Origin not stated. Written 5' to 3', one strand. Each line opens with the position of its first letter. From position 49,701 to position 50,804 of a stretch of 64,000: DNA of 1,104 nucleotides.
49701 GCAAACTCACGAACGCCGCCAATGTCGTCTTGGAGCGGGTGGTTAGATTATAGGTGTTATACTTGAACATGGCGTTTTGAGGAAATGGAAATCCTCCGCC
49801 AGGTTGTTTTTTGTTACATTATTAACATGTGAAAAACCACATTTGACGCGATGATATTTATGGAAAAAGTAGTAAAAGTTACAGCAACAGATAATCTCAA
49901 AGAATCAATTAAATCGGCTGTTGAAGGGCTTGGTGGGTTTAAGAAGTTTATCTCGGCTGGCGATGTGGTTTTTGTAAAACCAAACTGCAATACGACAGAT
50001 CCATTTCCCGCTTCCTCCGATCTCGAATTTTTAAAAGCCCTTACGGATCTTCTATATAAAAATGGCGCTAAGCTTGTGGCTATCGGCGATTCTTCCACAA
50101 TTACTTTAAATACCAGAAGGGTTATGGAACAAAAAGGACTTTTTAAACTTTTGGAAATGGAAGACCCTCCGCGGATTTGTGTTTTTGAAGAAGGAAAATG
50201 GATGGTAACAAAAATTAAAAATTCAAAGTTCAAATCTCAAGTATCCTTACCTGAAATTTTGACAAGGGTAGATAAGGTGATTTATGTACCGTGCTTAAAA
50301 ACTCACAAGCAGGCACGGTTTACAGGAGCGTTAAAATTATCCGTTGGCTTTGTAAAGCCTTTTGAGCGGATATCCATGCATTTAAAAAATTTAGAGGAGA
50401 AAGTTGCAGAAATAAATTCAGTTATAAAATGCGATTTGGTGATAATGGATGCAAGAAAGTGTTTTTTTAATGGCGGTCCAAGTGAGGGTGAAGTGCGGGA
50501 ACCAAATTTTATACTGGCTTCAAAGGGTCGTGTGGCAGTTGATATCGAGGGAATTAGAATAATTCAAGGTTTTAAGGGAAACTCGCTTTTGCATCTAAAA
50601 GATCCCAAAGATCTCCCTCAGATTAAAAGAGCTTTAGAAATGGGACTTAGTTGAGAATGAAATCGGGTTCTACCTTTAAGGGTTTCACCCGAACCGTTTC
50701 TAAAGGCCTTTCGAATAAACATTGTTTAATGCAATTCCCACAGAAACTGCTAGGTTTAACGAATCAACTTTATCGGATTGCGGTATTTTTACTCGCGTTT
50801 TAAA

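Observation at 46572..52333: A 5.7-kb accessory island with two toxin-antitoxin modules splits the conserved rpsL-rpsG-fusA-tuf (str) operon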

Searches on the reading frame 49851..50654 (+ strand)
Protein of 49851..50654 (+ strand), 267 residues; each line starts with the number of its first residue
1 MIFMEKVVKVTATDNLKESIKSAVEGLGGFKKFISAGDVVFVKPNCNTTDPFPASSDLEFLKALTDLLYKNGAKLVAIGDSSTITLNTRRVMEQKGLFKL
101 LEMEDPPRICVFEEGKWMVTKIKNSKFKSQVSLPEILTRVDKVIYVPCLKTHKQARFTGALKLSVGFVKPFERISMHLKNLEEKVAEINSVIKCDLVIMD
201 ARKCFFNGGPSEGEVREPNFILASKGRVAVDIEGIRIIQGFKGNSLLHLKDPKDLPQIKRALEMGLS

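Call 3: search_protein_families(library=pfam, proteins=[window:49851-50654:+], max_evalue=0.1)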
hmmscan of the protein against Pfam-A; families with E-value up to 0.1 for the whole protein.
window:49851-50654:+ (267 aa): 1 family
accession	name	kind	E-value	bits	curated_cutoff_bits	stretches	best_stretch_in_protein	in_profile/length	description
PF04015.17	DUF362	-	8.3e-37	127.6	24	1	40-233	1-197/200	Domain of unknown function (DUF362)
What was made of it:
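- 49860..50654 (+): DUF362 protein (264 aa). Function unknown; same Pfam clan as the LarA N-terminal domain. Pfam 8e-37 (call 3).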

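Call 12: find_encoding_contigs(protein=window:49851-50654:+, flank=10000, max_places=10)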
Protein window:49851-50654:+ (267 aa): no gene with exactly this product is on record in the collection.

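Call 13: find_homologous_proteins(query=window:49860-50654:+, max_evalue=0.00001)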
Query window:49860-50654:+ (264 aa): 600 proteins with E <= 0.00001 among 1099 candidates; the best 120 are listed.
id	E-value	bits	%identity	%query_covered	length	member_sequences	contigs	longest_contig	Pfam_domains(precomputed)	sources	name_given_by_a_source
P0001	2.8e-169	579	100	100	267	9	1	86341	PF04015.18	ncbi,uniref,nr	ncbi:hypothetical protein COT49_00655 [candidate division WWE3 bacterium CG08_land_8_20_14_0_20_40_1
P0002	2.5e-125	435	73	100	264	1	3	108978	PF04015.18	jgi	jgi:uncharacterized protein (DUF362 family)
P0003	1.4e-117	410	70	99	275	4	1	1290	PF04015.18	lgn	-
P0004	6.3e-109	381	63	100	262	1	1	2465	PF04015.18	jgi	jgi:uncharacterized protein (DUF362 family)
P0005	1.4e-108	380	63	98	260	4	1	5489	PF04015.18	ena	-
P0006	1.5e-108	380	64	98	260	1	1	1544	PF04015.18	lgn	-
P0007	2.2e-108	379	64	100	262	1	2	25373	PF04015.18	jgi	jgi:uncharacterized protein (DUF362 family)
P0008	5.9e-108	378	65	100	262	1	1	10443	PF04015.18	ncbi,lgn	-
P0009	2.4e-107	376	63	100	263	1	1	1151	PF04015.18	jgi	-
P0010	4.0e-107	375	65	99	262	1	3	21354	PF04015.18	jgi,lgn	-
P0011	4.7e-107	375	64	100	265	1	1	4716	PF04015.18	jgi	jgi:uncharacterized protein (DUF362 family)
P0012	5.2e-107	375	65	100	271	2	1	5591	PF04015.18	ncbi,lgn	-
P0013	6.2e-107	375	65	100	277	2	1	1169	PF04015.18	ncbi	-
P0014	6.8e-107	374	62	100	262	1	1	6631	PF04015.18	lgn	-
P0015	9.2e-107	374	63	100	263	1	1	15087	PF04015.18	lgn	-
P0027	1.3e-104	367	62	100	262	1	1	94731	PF04015.18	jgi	jgi:uncharacterized protein (DUF362 family)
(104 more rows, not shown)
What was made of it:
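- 49860..50654 (+): 58-73% identical to the listed top hits, several of them named as CPR bacteria (call 13).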

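Call 14: find_encoding_contigs(protein=P0002, flank=10000, max_places=4)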
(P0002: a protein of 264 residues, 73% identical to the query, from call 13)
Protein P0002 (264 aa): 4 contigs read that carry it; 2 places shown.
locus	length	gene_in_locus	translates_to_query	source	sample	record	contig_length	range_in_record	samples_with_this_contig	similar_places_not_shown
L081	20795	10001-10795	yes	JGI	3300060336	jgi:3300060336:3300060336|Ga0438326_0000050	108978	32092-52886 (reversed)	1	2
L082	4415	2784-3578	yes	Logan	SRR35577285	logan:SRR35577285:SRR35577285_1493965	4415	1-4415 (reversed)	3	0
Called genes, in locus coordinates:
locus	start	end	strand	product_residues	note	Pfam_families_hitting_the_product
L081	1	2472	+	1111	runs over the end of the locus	PF04563:RNA_pol_Rpb2_1, PF04561:RNA_pol_Rpb2_2, PF04565:RNA_pol_Rpb2_3, PF10385:RNA_pol_Rpb2_45, PF00562:RNA_pol_Rpb2_6, PF04560:RNA_pol_Rpb2_7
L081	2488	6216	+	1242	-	PF04997:RNA_pol_Rpb1_1, PF00623:RNA_pol_Rpb1_2, PF04983:RNA_pol_Rpb1_3, PF04998:RNA_pol_Rpb1_5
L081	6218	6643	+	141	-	PF00164:Ribosom_S12_S23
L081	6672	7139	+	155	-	PF00177:Ribosomal_S7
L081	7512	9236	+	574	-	-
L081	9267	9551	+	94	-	-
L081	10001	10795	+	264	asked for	PF04015:DUF362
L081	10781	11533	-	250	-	PF00588:SpoU_methylase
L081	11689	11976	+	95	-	PF09587:PGA_cap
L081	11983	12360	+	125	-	PF09587:PGA_cap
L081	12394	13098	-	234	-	PF00293:NUDIX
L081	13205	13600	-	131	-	-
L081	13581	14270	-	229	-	PF06790:UPF0259 (weak)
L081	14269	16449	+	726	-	PF00009:GTP_EFTU, PF03144:GTP_EFTU_D2, PF22042:EF-G_D2, PF14492:EFG_III, PF16658:RF3_C (weak), PF03764:EFG_IV, PF00679:EFG_C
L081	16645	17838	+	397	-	PF00009:GTP_EFTU, PF03144:GTP_EFTU_D2, PF03143:GTP_EFTU_D3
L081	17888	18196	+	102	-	PF00338:Ribosomal_S10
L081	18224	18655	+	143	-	PF00297:Ribosomal_L3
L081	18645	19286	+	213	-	PF00573:Ribosomal_L4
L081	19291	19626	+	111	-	PF00276:Ribosomal_L23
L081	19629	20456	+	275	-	PF00181:Ribosomal_L2_N, PF03947:Ribosomal_L2_C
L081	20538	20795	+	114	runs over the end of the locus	PF00203:Ribosomal_S19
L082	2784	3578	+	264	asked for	PF04015:DUF362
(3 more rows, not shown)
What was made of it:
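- L081: rpsG, 574-aa gene, small protein, 450-nt spacer, DUF362, SpoU(-), three extra genes, DUF975(-), fusA (call 14).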

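Call 15: find_encoding_contigs(protein=P0001, flank=10000, max_places=4)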
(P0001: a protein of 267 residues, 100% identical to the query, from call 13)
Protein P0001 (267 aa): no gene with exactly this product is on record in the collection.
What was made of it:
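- Tried and rejected: Exact look-ups of the window's DUF362 failed because of start-codon differences (calls 12, 15).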

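Call 18: find_encoding_contigs(protein=P0007, flank=10000, max_places=2)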
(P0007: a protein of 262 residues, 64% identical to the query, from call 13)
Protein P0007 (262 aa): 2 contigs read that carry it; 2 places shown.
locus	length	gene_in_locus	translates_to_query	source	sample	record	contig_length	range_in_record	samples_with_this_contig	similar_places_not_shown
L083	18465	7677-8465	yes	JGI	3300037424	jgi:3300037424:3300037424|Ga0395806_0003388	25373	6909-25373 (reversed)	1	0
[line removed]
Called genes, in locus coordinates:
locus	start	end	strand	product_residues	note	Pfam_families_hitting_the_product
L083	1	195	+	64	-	?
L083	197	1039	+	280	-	PF02195:ParB_N, PF17762:HTH_ParB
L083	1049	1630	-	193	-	PF10502:Peptidase_S26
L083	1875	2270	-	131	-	-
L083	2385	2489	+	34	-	-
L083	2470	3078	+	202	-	-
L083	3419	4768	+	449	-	PF25917:BSH_RND (faint), PF25919:BSH_CusB (faint), PF00364:Biotin_lipoyl (faint), PF25973:BSH_CzcB (weak), PF25954:Beta-barrel_RND_2 (faint), PF25990:Beta-barrel_YknX, PF25967:RND-MFP_C (faint), PF25975:CzcB_C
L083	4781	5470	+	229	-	PF02463:SMC_N (faint), PF00005:ABC_tran, PF20720:nSTAND3 (faint)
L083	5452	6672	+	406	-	PF12704:MacB_PCD, PF02687:FtsX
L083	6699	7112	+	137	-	-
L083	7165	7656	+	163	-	-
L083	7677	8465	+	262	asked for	PF04015:DUF362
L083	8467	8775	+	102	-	PF14076:DUF4258 (weak)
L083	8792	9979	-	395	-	PF12228:DUF3604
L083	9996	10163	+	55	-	-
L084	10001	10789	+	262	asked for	PF04015:DUF362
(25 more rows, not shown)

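Call 19: find_encoding_contigs(protein=P0010, flank=10000, max_places=2)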
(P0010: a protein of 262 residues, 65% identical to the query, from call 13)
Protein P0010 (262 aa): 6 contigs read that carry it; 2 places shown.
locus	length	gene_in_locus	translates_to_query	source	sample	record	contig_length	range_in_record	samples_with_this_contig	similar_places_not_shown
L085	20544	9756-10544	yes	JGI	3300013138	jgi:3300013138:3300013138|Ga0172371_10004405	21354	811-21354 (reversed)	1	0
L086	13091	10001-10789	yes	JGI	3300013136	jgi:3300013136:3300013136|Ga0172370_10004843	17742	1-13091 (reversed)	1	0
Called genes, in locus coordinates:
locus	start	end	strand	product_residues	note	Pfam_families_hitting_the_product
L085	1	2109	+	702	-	?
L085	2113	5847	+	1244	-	PF04997:RNA_pol_Rpb1_1, PF00623:RNA_pol_Rpb1_2, PF04983:RNA_pol_Rpb1_3, PF05000:RNA_pol_Rpb1_4 (weak), PF04998:RNA_pol_Rpb1_5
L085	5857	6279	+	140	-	PF00164:Ribosom_S12_S23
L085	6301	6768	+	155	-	PF00177:Ribosomal_S7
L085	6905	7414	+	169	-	-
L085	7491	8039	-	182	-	PF01936:NYN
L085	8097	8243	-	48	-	-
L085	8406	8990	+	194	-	-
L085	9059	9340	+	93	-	-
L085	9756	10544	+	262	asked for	PF04015:DUF362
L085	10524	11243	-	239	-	PF00588:SpoU_methylase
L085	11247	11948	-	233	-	PF20803:PaaX_M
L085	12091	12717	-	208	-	-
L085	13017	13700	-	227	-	PF06790:UPF0259, PF06161:DUF975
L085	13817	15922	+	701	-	PF00009:GTP_EFTU, PF22042:EF-G_D2, PF03144:GTP_EFTU_D2, PF14492:EFG_III, PF16658:RF3_C (faint), PF03764:EFG_IV, PF00679:EFG_C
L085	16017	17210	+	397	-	PF00009:GTP_EFTU, PF03144:GTP_EFTU_D2, PF03143:GTP_EFTU_D3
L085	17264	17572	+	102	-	PF00338:Ribosomal_S10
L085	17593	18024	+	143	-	PF00297:Ribosomal_L3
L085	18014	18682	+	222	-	PF00573:Ribosomal_L4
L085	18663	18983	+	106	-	PF00276:Ribosomal_L23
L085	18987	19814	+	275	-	PF00181:Ribosomal_L2_N, PF03947:Ribosomal_L2_C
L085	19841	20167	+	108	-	PF00203:Ribosomal_S19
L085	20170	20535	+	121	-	PF00237:Ribosomal_L22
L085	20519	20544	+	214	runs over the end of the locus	PF07650:KH_2, PF05316:VAR1 (weak), PF00189:Ribosomal_S3_C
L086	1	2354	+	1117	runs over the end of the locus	PF04563:RNA_pol_Rpb2_1, PF04561:RNA_pol_Rpb2_2, PF04565:RNA_pol_Rpb2_3, PF10385:RNA_pol_Rpb2_45, PF00562:RNA_pol_Rpb2_6, PF04560:RNA_pol_Rpb2_7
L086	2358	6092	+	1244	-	PF04997:RNA_pol_Rpb1_1, PF00623:RNA_pol_Rpb1_2, PF04983:RNA_pol_Rpb1_3, PF05000:RNA_pol_Rpb1_4 (weak), PF04998:RNA_pol_Rpb1_5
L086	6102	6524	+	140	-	PF00164:Ribosom_S12_S23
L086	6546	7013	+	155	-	PF00177:Ribosomal_S7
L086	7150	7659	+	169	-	-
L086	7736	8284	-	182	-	PF01936:NYN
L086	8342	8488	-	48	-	-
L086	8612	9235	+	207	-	-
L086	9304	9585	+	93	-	-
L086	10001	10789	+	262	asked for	PF04015:DUF362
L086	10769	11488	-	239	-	PF00588:SpoU_methylase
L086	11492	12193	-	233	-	PF20803:PaaX_M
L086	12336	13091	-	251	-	?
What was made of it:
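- L085/L086: rpsG, 169-aa gene, NYN(-), 48-aa(-), 194-aa gene, small protein, 415-nt spacer, DUF362, SpoU(-), PaaX_M(-), 208-aa(-), DUF975(-), fusA (call 19).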

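Call 20: find_encoding_contigs(protein=P0027, flank=10000, max_places=2)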
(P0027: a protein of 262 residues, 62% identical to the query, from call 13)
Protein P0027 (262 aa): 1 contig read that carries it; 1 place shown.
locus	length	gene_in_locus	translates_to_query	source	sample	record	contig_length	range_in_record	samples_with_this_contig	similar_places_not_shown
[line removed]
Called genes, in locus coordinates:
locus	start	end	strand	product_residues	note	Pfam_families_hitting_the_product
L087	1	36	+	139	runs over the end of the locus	PF18914:DUF5666 (weak)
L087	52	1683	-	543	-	PF13173:AAA_14 (faint), PF02463:SMC_N (faint), PF13476:AAA_23 (faint), PF00004:AAA (faint), PF00005:ABC_tran, PF13191:AAA_16 (faint), PF12848:ABC_tran_Xtn, PF00005:ABC_tran, +4 more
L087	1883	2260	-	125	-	PF00491:Arginase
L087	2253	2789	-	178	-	PF00491:Arginase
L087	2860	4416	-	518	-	PF04055:Radical_SAM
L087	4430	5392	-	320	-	PF01633:Choline_kinase, PF01636:APH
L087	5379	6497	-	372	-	PF13439:Glyco_transf_4, PF13579:Glyco_trans_4_4 (weak), PF20706:GT4-conflict, PF00534:Glycos_transf_1, PF13692:Glyco_trans_1_4, PF13524:Glyco_trans_1_2 (weak)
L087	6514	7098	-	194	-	PF00574:CLP_protease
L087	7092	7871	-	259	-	-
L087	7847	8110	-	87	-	-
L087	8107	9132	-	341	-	PF13353:Fer4_12 (weak), PF04055:Radical_SAM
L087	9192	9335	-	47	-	-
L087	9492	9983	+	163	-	-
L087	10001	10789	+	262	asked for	PF04015:DUF362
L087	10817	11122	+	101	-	PF14076:DUF4258 (weak)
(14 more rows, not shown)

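Call 22: find_encoding_contigs(protein=P0008, flank=10000, max_places=2)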
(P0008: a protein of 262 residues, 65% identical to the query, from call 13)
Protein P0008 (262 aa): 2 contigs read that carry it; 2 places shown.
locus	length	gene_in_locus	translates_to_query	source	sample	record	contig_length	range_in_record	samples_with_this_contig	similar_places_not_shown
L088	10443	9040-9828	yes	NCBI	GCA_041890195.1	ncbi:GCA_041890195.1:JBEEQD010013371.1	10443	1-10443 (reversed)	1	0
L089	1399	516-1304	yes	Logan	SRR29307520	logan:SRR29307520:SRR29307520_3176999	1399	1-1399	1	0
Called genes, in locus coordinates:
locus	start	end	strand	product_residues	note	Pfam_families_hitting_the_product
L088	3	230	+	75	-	?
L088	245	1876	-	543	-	PF03193:RsgA_GTPase (faint), PF13173:AAA_14 (faint), PF13476:AAA_23 (faint), PF00004:AAA (faint), PF00005:ABC_tran, PF12848:ABC_tran_Xtn, PF00005:ABC_tran, PF13304:AAA_21 (weak), +5 more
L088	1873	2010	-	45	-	-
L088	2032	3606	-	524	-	PF04055:Radical_SAM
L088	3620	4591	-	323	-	PF01633:Choline_kinase (weak), PF01636:APH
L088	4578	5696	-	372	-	PF13439:Glyco_transf_4, PF20706:GT4-conflict, PF00534:Glycos_transf_1, PF13692:Glyco_trans_1_4, PF13524:Glyco_trans_1_2 (weak)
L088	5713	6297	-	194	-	PF00574:CLP_protease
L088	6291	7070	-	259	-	-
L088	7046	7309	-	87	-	-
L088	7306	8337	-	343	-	PF04055:Radical_SAM, PF13353:Fer4_12 (weak)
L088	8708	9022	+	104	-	-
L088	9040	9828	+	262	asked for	PF04015:DUF362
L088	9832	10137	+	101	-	PF14076:DUF4258 (weak)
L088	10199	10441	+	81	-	?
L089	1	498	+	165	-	?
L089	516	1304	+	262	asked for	PF04015:DUF362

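Call 23: find_encoding_contigs(protein=P0015, flank=10000, max_places=2)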
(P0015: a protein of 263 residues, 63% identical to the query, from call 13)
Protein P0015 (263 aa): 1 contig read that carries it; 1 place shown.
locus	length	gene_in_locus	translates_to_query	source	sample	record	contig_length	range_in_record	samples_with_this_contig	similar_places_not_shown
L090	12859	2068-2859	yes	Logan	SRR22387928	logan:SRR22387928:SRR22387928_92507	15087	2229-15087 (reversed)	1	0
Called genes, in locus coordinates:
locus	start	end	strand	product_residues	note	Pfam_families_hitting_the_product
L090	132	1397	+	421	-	-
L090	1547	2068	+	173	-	-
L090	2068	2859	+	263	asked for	PF04015:DUF362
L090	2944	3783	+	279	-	PF12705:PDDEXK_1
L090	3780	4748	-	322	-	PF13793:Pribosyltran_N, PF00156:Pribosyltran, PF14572:Pribosyl_synth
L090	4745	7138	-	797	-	PF06439:3keto-disac_hyd (weak), PF02089:Palm_thioest, PF02450:LCAT, PF07819:PGAP1 (weak)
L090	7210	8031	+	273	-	PF02353:CMAS (weak), PF13489:Methyltransf_23, PF06325:PrmA (weak), PF13847:Methyltransf_31, PF08241:Methyltransf_11, PF08242:Methyltransf_12, PF13649:Methyltransf_25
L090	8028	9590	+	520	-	PF13231:PMT_2 (weak)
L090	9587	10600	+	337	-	PF13439:Glyco_transf_4, PF13579:Glyco_trans_4_4 (weak)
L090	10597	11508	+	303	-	PF00535:Glycos_transf_2, PF10111:Glyco_tranf_2_2, PF13641:Glyco_tranf_2_3, PF13506:Glyco_transf_21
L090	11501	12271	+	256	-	PF10111:Glyco_tranf_2_2, PF13641:Glyco_tranf_2_3, PF00535:Glycos_transf_2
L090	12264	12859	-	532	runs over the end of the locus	-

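Call 30: find_encoding_contigs(protein=P0003, flank=10000, max_places=4)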
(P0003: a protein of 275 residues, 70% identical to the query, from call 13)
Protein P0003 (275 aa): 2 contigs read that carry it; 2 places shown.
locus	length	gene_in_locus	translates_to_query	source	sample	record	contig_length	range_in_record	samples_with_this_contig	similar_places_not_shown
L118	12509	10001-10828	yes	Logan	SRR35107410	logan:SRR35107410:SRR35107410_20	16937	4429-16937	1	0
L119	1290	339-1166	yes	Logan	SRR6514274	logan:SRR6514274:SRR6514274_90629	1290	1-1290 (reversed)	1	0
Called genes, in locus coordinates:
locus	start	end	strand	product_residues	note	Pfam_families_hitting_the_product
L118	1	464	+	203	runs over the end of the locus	-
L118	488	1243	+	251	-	PF13310:Virulence_RhuM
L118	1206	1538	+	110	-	PF13310:Virulence_RhuM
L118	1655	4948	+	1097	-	PF04563:RNA_pol_Rpb2_1, PF04561:RNA_pol_Rpb2_2, PF04565:RNA_pol_Rpb2_3, PF10385:RNA_pol_Rpb2_45, PF00562:RNA_pol_Rpb2_6, PF04560:RNA_pol_Rpb2_7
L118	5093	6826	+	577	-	PF04997:RNA_pol_Rpb1_1, PF00623:RNA_pol_Rpb1_2, PF04983:RNA_pol_Rpb1_3 (weak)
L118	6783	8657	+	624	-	PF04983:RNA_pol_Rpb1_3, PF05000:RNA_pol_Rpb1_4 (weak), PF04998:RNA_pol_Rpb1_5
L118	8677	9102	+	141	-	PF00164:Ribosom_S12_S23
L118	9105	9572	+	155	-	PF00177:Ribosomal_S7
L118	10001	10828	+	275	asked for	PF04015:DUF362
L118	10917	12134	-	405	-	-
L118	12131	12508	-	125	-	?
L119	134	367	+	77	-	-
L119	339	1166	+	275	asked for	PF04015:DUF362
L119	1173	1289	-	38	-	?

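Call 36: search_protein_families(library=ncbifam, proteins=[window:49860-50654:+], max_evalue=0.1)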
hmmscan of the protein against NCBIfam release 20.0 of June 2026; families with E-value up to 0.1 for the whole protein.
window:49860-50654:+ (264 aa): 2 families
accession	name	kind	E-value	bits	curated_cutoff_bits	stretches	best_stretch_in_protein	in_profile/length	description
NF052623.1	Npun_F2552_fam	equivalog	5.4e-14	52.3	500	1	10-236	13-240/314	Npun_F2552 family protein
NF008550.0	PRK11477.1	equivalog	0.047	12.5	612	0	178-239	11-75/385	CdaR family transcriptional regulator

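Call 59: search_protein_families(library=pfam, proteins=[L085:6905-7414:+, L085:7491-8039:-, L085:8097-8243:-, L085:8406-8990:+, L085:11247-11948:-, L085:12091-12717:-, L081:7512-9236:+, L081:13205-13600:-], max_evalue=0.01)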
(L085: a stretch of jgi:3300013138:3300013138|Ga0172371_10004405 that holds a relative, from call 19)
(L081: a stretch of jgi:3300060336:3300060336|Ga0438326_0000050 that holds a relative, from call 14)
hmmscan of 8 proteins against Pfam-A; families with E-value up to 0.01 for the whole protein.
L085:6905-7414:+ (169 aa): 1 family
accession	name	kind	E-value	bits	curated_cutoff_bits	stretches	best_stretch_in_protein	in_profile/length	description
PF13229.12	Beta_helix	-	0.0024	18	25.9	1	89-136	55-103/158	Right handed beta helix region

L085:7491-8039:- (182 aa): 1 family
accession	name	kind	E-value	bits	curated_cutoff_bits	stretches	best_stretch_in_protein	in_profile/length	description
PF01936.24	NYN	-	1.5e-11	45.5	24.2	1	90-152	72-135/145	NYN domain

L085:8097-8243:- (48 aa): 0 families

L085:8406-8990:+ (194 aa): 0 families

L085:11247-11948:- (233 aa): 1 family
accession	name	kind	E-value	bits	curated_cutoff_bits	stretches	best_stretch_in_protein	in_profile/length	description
PF20803.2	PaaX_M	-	4.4e-16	59.2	24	1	151-222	4-75/83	PaaX protein central Cas2-like domain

L085:12091-12717:- (208 aa): 0 families

L081:7512-9236:+ (574 aa): 0 families

L081:13205-13600:- (131 aa): 0 families
